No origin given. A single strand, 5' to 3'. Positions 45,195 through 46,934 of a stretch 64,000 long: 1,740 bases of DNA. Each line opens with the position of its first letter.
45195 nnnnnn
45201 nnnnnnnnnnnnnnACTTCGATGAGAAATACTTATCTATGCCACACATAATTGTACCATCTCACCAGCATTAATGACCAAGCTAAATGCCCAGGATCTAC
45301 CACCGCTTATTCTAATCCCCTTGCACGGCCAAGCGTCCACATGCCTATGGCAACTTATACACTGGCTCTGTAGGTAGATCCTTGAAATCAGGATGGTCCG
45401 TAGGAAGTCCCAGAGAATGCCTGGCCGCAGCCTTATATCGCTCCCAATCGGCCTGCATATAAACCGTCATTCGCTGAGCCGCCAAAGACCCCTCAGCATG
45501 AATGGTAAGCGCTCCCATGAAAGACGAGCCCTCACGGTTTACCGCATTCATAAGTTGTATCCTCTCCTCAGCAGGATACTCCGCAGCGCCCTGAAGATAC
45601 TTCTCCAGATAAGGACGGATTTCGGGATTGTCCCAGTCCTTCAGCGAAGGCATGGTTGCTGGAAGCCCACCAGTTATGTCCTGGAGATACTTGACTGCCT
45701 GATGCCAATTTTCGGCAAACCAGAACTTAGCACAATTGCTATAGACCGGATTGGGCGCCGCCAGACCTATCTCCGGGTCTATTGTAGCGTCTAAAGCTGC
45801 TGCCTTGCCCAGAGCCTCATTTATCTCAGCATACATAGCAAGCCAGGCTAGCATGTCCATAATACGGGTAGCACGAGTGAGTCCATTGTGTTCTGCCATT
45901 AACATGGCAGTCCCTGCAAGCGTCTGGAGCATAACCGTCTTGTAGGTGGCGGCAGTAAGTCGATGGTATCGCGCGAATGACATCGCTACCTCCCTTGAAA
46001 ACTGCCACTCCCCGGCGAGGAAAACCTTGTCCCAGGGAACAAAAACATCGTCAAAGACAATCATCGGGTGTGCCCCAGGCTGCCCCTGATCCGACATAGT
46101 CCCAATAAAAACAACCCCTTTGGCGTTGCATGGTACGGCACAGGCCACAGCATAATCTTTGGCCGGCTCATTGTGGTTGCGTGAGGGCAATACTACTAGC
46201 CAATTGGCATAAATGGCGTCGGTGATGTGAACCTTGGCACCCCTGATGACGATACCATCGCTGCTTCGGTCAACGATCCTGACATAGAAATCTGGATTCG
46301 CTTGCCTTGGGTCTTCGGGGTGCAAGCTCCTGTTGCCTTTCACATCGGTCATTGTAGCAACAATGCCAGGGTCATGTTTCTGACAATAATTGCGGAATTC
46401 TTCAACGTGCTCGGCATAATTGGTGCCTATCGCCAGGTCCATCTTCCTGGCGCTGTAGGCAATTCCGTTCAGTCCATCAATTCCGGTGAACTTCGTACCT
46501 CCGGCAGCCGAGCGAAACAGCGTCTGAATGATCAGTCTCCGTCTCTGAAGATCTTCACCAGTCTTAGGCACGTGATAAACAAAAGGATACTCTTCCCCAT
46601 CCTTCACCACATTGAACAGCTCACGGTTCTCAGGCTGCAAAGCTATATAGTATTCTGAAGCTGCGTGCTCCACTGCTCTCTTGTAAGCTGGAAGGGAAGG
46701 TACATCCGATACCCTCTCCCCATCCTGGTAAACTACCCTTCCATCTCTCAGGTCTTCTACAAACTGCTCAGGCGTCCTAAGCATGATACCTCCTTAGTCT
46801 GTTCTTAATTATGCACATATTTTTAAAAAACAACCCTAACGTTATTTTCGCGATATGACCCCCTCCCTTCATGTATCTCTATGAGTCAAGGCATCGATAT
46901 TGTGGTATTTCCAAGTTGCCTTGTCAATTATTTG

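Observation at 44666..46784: HpaB/4-BUDH-family flavoenzyme and a C_GCAxxG_C_C protein co-oriented downstream of the oxygen-sensitive GRE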

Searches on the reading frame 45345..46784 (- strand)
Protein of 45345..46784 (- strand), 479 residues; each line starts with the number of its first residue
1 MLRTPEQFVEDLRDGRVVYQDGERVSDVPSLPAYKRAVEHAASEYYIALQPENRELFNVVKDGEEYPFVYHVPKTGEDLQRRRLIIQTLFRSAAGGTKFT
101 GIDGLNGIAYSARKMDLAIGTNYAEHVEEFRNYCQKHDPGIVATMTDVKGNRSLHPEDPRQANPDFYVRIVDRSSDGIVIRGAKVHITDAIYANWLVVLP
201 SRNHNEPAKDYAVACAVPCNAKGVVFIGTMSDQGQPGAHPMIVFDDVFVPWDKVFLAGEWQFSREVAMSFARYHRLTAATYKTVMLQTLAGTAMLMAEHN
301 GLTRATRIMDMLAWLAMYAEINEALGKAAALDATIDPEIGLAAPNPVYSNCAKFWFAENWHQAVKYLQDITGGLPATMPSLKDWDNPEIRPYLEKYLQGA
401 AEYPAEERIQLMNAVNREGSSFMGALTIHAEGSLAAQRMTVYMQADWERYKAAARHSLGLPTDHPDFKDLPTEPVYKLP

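Call 4: search_protein_families(library=pfam, proteins=[window:45345-46784:-], max_evalue=0.01)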
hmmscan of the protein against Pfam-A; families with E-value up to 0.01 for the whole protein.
window:45345-46784:- (479 aa): 4 families
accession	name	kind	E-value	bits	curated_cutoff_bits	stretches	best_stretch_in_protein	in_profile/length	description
PF11794.13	HpaB_N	-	4.9e-63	213.7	35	1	4-256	1-270/270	4-hydroxyphenylacetate 3-hydroxylase N terminal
PF03241.18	HpaB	-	4.2e-49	166.9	25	1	264-458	2-201/202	4-hydroxyphenylacetate 3-hydroxylase C terminal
PF02770.24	Acyl-CoA_dh_M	-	5.1e-05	23.8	33.3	1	171-247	21-97/97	Acyl-CoA dehydrogenase, middle domain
PF25408.1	AAA_lid_NAV1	-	0.00036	20.7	27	1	302-369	8-75/115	NAV1-like, AAA+ ATPase lid domain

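Call 5: search_protein_families(library=ncbifam, proteins=[window:45345-46784:-], max_evalue=0.01)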
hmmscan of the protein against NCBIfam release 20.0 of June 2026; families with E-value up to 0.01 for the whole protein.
window:45345-46784:- (479 aa): 3 families
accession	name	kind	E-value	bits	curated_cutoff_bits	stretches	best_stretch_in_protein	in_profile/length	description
TIGR02309.1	HpaB-1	equivalog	1.1e-42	146.8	480.2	1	3-422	2-435/477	4-hydroxyphenylacetate 3-monooxygenase, oxygenase component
TIGR02310.1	HpaB-2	equivalog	6.3e-23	81.2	885.2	1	4-444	14-474/519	4-hydroxyphenylacetate 3-monooxygenase, oxygenase component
TIGR04022.1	sulfur_SfnB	equivalog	0.0007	18.6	430.9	1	165-257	130-217/391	SfnB family sulfur acquisition oxidoreductase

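Call 10: search_solved_structures(query=window:45345-46784:-, max_evalue=0.001, show_alignments=3)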
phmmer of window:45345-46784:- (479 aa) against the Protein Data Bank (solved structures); distinct sequences matched with E-value up to 0.001: 15.
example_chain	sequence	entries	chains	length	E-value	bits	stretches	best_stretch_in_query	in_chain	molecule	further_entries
6vjr_A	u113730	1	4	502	8.9e-55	189.1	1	2-467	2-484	Vinylacetyl-CoA Delta-isomerase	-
1u8v_A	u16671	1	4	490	3.7e-48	167.3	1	1-456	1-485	Gamma-aminobutyrate metabolism dehydratase/isomerase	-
2yyg_A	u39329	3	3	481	1.4e-35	125.8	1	1-413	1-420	4-hydroxyphenylacetate-3-hydroxylase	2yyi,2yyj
2yyk_A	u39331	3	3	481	6.9e-35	123.5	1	1-413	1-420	4-hydroxyphenylacetate-3-hydroxylase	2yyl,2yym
7dbw_C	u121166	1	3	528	8.9e-29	103.4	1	2-417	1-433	4-hydroxyphenylacetate 3-hydroxylase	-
9j9j_A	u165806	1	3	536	9.3e-29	103.3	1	2-417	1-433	4-nitrophenol 4-monooxygenase/4-nitrocatechol 2-monooxygenase, oxygenase component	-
4g5e_A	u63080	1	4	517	1.1e-27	99.8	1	1-411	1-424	2,4,6-Trichlorophenol 4-monooxygenase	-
3hwc_A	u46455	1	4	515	6.2e-26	94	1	2-413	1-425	Chlorophenol-4-monooxygenase component 2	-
7e8q_A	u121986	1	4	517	2.7e-23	85.3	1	1-411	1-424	Chlorophenol monooxygenase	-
9lft_A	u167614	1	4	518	2.8e-23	85.3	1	3-431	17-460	4-Hydroxyphenylacetate-3-monooxygenase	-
6jhm_A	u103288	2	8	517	2.9e-23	85.2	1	1-410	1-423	Chlorophenol monooxygenase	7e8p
4oo2_A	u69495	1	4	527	1e-22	83.4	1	4-426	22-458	Chlorophenol-4-monooxygenase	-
6b1b_A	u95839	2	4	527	8.5e-19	70.5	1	4-426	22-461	4-hydroxyphenylacetate 3-monooxygenase, oxygenase subunit | 4-hydroxyphenylacetate 3-monooxygenase oxygenase component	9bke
6qyh_A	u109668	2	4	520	1.2e-18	70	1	4-426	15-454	4-hydroxyphenylacetate 3-monooxygenase oxygenase component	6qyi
6eb0_A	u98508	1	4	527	1.3e-18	69.9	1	4-426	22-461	4-hydroxyphenylacetate 3-monooxygenase, oxygenase subunit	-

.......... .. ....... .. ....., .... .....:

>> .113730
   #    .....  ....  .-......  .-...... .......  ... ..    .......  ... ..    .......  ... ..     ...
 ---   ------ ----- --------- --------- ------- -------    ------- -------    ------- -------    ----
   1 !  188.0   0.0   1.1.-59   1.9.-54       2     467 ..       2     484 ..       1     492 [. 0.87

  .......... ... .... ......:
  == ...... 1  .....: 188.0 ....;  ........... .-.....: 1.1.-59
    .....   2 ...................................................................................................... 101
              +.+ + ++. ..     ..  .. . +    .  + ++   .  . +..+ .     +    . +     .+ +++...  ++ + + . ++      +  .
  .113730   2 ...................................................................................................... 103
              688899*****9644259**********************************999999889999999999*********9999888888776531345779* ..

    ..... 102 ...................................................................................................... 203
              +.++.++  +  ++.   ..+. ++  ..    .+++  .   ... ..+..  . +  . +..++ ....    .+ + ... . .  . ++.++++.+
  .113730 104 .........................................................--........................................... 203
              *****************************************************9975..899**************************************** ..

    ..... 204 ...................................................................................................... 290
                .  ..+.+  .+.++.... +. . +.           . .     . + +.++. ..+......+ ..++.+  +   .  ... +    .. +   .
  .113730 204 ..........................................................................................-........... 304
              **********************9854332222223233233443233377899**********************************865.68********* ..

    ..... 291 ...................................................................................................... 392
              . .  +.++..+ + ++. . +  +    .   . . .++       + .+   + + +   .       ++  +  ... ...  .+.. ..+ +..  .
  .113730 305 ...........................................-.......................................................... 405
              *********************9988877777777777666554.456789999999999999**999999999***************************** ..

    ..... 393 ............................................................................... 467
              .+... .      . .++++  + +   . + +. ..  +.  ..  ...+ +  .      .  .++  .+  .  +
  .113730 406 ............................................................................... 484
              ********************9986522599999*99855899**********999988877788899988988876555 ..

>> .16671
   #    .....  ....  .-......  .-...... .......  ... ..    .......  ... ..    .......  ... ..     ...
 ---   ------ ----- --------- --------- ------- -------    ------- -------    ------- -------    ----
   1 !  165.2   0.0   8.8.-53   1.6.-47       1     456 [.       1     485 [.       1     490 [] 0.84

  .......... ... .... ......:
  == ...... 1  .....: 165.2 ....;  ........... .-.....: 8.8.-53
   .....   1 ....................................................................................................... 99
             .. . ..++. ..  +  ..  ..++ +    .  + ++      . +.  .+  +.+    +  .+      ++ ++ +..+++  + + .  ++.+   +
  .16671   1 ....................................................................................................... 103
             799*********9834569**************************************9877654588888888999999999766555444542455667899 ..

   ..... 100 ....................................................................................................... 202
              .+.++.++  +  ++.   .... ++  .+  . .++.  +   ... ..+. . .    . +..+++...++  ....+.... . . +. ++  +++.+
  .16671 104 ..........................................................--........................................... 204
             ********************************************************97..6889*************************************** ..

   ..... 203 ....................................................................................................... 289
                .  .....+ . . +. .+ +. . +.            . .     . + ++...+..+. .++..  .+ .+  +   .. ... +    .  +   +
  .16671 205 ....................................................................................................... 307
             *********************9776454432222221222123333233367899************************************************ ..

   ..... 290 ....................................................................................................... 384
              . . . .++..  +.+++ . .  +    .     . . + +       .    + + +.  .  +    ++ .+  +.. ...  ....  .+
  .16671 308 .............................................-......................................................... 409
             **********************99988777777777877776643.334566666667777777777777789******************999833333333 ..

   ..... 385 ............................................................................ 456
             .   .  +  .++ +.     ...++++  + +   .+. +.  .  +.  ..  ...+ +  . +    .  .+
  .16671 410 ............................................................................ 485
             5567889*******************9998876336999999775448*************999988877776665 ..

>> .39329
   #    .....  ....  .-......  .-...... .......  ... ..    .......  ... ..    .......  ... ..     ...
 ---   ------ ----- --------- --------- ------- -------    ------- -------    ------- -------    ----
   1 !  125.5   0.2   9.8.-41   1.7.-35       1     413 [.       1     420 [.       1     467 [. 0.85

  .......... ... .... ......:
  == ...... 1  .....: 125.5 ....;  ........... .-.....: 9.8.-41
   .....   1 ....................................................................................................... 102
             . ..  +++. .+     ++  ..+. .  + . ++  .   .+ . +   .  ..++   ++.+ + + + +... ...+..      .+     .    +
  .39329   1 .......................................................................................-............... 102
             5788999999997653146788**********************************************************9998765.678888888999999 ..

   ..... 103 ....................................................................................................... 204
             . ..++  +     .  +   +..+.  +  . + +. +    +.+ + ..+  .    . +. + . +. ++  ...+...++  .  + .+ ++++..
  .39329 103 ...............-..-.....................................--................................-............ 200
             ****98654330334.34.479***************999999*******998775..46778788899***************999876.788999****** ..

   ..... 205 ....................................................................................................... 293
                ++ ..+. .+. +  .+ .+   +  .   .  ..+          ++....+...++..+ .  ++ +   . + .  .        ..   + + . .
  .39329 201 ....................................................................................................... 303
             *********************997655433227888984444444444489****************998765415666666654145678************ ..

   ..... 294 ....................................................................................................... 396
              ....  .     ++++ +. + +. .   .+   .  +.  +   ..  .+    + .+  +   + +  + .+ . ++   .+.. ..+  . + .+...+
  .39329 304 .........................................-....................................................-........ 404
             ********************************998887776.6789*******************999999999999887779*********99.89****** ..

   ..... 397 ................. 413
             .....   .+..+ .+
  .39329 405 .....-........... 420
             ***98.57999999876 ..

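Call 14: find_homologous_proteins(query=window:45345-46784:-, max_evalue=1e-20)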
Query window:45345-46784:- (479 aa): 2448 proteins with E <= 1e-20 among 8000 candidates; the best 120 are listed.
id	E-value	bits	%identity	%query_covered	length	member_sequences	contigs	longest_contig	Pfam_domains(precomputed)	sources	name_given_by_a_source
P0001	0.0e+0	1071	95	100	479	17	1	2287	PF03241.19,PF11794.14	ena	-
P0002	3.1e-289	977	87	100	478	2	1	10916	PF03241.19,PF11794.14,PF02770.25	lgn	-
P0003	2.1e-255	866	75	100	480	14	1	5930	PF03241.19,PF11794.14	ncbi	-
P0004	1.7e-250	849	75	100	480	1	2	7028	PF03241.19,PF11794.14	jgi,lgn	-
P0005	1.7e-245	833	74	100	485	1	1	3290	PF03241.19,PF11794.14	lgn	-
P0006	2.2e-244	829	73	100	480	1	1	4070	PF03241.19,PF11794.14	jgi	-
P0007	9.0e-244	827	73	100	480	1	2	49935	PF03241.19,PF11794.14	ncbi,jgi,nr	ncbi:MAG: hypothetical protein JRI95_05515 [Deltaproteobacteria bacterium]|nr:hypothetical protein [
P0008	2.3e-243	826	73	100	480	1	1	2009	PF03241.19,PF11794.14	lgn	-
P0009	8.7e-243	824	72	100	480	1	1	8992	PF03241.19,PF11794.14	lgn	-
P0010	1.4e-237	807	71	100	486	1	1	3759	PF03241.19,PF11794.14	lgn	-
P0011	4.8e-236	802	71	100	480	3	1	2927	PF03241.19,PF11794.14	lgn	-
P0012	1.9e-235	800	71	100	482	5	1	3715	PF03241.19,PF11794.14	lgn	-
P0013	7.6e-235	798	69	100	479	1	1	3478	PF03241.19,PF11794.14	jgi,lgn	-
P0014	1.4e-231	787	70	100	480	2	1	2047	PF03241.19,PF11794.14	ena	-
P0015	3.3e-230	783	69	100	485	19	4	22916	PF03241.19,PF11794.14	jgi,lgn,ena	jgi:4-hydroxybutyryl-CoA dehydratase/vinylacetyl-CoA-Delta-isomerase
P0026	1.2e-220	751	66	100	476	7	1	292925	PF03241.19,PF11794.14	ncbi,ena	-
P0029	3.8e-220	749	66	100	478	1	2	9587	PF03241.19,PF11794.14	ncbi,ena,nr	ncbi:MAG TPA: 4-hydroxyphenylacetate 3-hydroxylase N-terminal domain-containing protein [Dehalococco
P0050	1.5e-209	714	63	100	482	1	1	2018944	PF03241.19,PF11794.14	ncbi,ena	-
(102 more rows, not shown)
